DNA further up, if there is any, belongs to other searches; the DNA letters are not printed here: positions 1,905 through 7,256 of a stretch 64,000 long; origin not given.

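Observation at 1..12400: Compositionally distinct block of four tandem secreted hydrolase/adhesin genes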

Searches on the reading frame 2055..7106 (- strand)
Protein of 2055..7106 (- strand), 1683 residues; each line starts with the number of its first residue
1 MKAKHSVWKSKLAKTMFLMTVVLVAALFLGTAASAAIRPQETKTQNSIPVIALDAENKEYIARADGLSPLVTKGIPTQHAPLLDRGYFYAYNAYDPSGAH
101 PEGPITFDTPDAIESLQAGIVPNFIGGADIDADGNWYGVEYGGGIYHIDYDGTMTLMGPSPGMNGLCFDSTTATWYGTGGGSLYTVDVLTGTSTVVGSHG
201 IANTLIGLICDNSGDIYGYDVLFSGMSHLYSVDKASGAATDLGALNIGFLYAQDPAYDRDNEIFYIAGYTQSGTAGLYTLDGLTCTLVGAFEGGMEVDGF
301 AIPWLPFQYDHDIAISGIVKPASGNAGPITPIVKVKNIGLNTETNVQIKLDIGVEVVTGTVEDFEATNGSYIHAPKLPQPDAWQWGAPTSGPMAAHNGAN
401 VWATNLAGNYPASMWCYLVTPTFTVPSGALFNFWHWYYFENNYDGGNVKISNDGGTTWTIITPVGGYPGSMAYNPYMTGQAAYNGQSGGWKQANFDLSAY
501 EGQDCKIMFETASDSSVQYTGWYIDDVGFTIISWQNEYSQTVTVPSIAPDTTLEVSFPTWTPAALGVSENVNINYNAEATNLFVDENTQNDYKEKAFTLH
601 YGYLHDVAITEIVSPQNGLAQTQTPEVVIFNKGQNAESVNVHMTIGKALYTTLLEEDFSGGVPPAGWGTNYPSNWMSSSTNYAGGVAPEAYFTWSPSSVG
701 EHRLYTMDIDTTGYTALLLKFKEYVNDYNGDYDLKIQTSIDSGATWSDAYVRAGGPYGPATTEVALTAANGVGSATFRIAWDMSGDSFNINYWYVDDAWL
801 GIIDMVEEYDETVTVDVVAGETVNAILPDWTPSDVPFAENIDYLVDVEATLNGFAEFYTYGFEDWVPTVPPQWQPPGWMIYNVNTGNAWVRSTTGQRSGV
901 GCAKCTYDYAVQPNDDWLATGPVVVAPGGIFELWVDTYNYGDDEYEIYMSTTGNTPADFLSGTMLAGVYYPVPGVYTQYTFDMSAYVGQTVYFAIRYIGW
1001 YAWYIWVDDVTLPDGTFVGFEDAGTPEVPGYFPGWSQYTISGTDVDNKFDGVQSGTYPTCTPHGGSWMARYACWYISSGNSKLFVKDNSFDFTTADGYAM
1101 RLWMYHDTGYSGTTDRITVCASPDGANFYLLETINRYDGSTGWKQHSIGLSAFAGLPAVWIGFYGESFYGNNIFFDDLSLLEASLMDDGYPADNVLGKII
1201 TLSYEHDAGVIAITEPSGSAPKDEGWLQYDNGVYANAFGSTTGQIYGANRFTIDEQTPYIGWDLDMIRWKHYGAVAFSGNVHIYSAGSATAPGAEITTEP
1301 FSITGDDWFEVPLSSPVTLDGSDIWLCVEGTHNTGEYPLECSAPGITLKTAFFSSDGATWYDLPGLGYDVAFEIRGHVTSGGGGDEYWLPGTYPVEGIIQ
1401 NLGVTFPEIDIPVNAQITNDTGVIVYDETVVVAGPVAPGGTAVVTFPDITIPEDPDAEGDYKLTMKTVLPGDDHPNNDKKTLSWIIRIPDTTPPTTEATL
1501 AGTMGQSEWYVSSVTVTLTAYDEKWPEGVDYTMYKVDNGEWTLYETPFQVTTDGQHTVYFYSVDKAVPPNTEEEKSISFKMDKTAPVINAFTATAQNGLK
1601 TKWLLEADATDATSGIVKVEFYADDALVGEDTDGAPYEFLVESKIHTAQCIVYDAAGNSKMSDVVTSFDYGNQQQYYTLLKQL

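Call 5: search_protein_families(library=pfam, proteins=[window:2055-7106:-], max_evalue=0.01)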
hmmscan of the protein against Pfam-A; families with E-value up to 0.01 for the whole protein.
window:2055-7106:- (1683 aa): 6 families
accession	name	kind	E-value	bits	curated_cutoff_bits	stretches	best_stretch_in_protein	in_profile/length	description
PF20773.4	InhA-like_MAM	-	2.7e-15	56.8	26.9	1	423-531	59-164/191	Immune inhibitor A-like, MAM domain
PF17957.7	Big_7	-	6.9e-07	30.3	24.1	1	1602-1642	19-57/70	Bacterial Ig domain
PF24893.1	DUF7743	-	2e-06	27.9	27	1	1581-1671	2-98/120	Domain of unknown function (DUF7743)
PF21471.3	Reelin_subrepeat-B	-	9.2e-05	22.7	27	0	448-527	62-124/127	Reelin subrepeat B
PF19077.6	Big_13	-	0.0055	17.6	27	0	1526-1582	49-101/102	Bacterial Ig-like domain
PF00629.30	MAM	-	0.0068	16.7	26.4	0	382-529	20-152/158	MAM domain, meprin/A5/mu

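Call 23: search_solved_structures(query=window:2055-7106:-, max_evalue=0.01)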
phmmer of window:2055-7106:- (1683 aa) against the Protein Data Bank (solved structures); distinct sequences matched with E-value up to 0.01: 0.

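Call 24: search_protein_families(library=ncbifam, proteins=[window:2055-7106:-], max_evalue=0.01)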
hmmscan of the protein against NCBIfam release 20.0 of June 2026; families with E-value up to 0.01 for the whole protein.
window:2055-7106:- (1683 aa): 4 families
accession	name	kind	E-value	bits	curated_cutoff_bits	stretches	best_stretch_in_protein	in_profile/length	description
NF038128.1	choice_anch_J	domain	2.2e-22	80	30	2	871-1011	14-161/162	choice-of-anchor J domain-containing protein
NF047446.1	barrel_OmpL47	domain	2.8e-18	66.1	40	1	1510-1580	1-67/68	OmpL47-type beta-barrel domain-containing protein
NF038111.1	rhom_dep_M36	equivalog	1.7e-14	52.3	1700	1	431-587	1056-1218/1315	rhombosortase-dependent M36 family metallopeptidase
NF047441.1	Lepto_OmpL47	equivalog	3.5e-09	36.8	250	1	1502-1590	62-147/336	multi-beta-barrel domain surface protein OmpL47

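Call 28: find_homologous_proteins(query=window:2055-7106:-, max_evalue=1e-20)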
Query window:2055-7106:- (1683 aa): 193 proteins with E <= 1e-20 among 8000 candidates; the best 120 are listed.
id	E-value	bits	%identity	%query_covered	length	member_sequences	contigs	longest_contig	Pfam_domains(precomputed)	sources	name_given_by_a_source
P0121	0.0e+0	3950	100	100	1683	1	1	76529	PF17957.8,PF20773.6,PF24893.1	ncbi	-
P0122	0.0e+0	2637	71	98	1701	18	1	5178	PF17957.8,PF20773.6,PF25470.2,PF24893.1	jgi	jgi:hypothetical protein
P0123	0.0e+0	2561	68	100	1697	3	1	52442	PF17957.8,PF20773.6,PF07675.19,PF14339.13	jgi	-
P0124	0.0e+0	2294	69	17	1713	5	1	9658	PF17957.8,PF20773.6,PF25470.2,PF14339.13,PF19077.7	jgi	jgi:hypothetical protein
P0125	0.0e+0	2285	67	73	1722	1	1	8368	PF20773.6,PF25470.2,PF14339.13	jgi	jgi:hypothetical protein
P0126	0.0e+0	2213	73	45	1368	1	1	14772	PF17957.8,PF20773.6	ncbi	-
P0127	0.0e+0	1990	65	81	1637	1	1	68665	PF20773.6,PF07675.19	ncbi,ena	-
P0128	0.0e+0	1974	70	50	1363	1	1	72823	PF20773.6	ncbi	-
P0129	0.0e+0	1964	55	98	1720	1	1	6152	PF17957.8,PF20773.6,PF25470.2,PF21471.4,PF14339.13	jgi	jgi:hypothetical protein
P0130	0.0e+0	1962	56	100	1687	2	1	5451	PF17957.8,PF20773.6,PF14339.13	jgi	jgi:hypothetical protein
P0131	0.0e+0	1839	67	52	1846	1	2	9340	PF17957.8,PF20773.6,PF21471.4,PF14339.13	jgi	jgi:hypothetical protein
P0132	0.0e+0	1835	70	67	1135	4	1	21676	PF20773.6,PF21471.4,PF14339.13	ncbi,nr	ncbi:MAG: immune inhibitor A, partial [Candidatus Thermoplasmatota archaeon]|nr:immune inhibitor A [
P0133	0.0e+0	1731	54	92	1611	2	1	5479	PF17957.8,PF20773.6,PF25470.2,PF14339.13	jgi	jgi:hypothetical protein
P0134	0.0e+0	1713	65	39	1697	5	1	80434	PF20773.6,PF07675.19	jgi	-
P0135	0.0e+0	1700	64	34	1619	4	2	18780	PF17957.8,PF20773.6,PF14339.13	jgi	jgi:hypothetical protein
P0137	0.0e+0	1556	45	52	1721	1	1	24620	PF17957.8,PF20773.6,PF25470.2,PF07675.19,PF14339.13,PF19077.7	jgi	jgi:hypothetical protein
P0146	0.0e+0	1231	36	82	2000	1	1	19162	PF20773.6,PF07675.19,PF21471.4,PF14339.13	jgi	jgi:hypothetical protein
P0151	0.0e+0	1176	45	82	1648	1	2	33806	PF17957.8,PF20773.6,PF07675.19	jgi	jgi:hypothetical protein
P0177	1.1e-79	286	38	17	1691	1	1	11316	PF13715.13,PF13585.13,PF20773.6,PF18962.8,PF13860.13,PF13620.13,PF14339.13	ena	-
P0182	1.9e-74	269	31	18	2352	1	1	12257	PF20773.6,PF00629.31,PF18962.8,PF07675.19,PF13860.13,PF13620.13,PF21471.4,PF14339.13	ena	-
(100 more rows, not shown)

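Call 29: find_encoding_contigs(protein=P0121, flank=10000, max_places=3)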
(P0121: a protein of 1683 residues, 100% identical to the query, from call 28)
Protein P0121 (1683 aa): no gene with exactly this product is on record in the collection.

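Call 31: find_encoding_contigs(protein=P0123, flank=10000, max_places=2)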
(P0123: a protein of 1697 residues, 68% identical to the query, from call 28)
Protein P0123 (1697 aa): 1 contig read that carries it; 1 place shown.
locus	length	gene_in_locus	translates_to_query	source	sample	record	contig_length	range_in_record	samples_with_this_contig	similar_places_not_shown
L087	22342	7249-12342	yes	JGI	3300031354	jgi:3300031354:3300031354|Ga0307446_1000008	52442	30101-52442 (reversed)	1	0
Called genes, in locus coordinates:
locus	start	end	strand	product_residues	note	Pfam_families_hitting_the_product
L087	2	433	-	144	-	?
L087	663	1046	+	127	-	PF00072:Response_reg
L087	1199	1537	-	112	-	-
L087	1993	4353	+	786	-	PF00246:Peptidase_M14, PF13620:CarboxypepD_reg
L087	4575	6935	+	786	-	PF08126:Propeptide_C25, PF01364:Peptidase_C25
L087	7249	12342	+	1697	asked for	PF14339:DUF4394 (faint), PF20773:InhA-like_MAM, PF07675:Cleaved_Adhesin (weak), PF17957:Big_7 (weak)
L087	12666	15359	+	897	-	PF00801:PKD (faint), PF08126:Propeptide_C25, PF01364:Peptidase_C25, PF18911:PKD_4 (faint)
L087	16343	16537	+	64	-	-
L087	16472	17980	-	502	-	PF25788:Ig_Rha78A_N (faint), PF18911:PKD_4 (weak), PF00801:PKD (weak)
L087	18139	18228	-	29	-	-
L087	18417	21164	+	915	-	PF08126:Propeptide_C25, PF00801:PKD (faint), PF01364:Peptidase_C25, PF18911:PKD_4 (faint)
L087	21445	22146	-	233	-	PF01381:HTH_3 (weak)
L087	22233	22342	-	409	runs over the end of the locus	PF14783:BBS2_Mid (faint), PF15907:Itfg2 (faint), PF13517:FG-GAP_3 (weak)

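Call 32: find_encoding_contigs(protein=P0134, flank=10000, max_places=2)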
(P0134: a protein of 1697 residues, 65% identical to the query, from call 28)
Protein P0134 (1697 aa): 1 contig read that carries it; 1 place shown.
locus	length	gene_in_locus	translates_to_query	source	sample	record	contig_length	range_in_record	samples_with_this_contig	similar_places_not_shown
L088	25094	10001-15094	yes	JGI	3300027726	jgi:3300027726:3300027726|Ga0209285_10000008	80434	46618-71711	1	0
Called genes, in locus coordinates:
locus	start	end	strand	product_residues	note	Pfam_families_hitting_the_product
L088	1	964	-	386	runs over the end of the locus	PF08447:PAS_3 (faint), PF13426:PAS_9, PF00989:PAS (weak), PF08448:PAS_4 (faint), PF14598:PAS_11 (faint)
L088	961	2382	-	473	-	PF00672:HAMP, PF00512:HisKA, PF02518:HATPase_c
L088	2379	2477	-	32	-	-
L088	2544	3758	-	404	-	-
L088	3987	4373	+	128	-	PF00072:Response_reg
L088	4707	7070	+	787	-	PF00246:Peptidase_M14, PF00801:PKD (faint), PF18911:PKD_4 (faint), PF13620:CarboxypepD_reg (weak)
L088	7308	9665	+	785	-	PF08126:Propeptide_C25, PF01364:Peptidase_C25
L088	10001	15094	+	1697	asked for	PF20773:InhA-like_MAM, PF07675:Cleaved_Adhesin (weak)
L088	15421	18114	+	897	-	PF00801:PKD (faint), PF08126:Propeptide_C25, PF01364:Peptidase_C25, PF18911:PKD_4 (faint)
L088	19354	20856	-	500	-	PF00801:PKD (weak), PF18911:PKD_4 (faint)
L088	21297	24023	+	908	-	PF08126:Propeptide_C25, PF01364:Peptidase_C25, PF00801:PKD (faint), PF18911:PKD_4 (faint)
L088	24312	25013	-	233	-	PF12844:HTH_19 (weak), PF01381:HTH_3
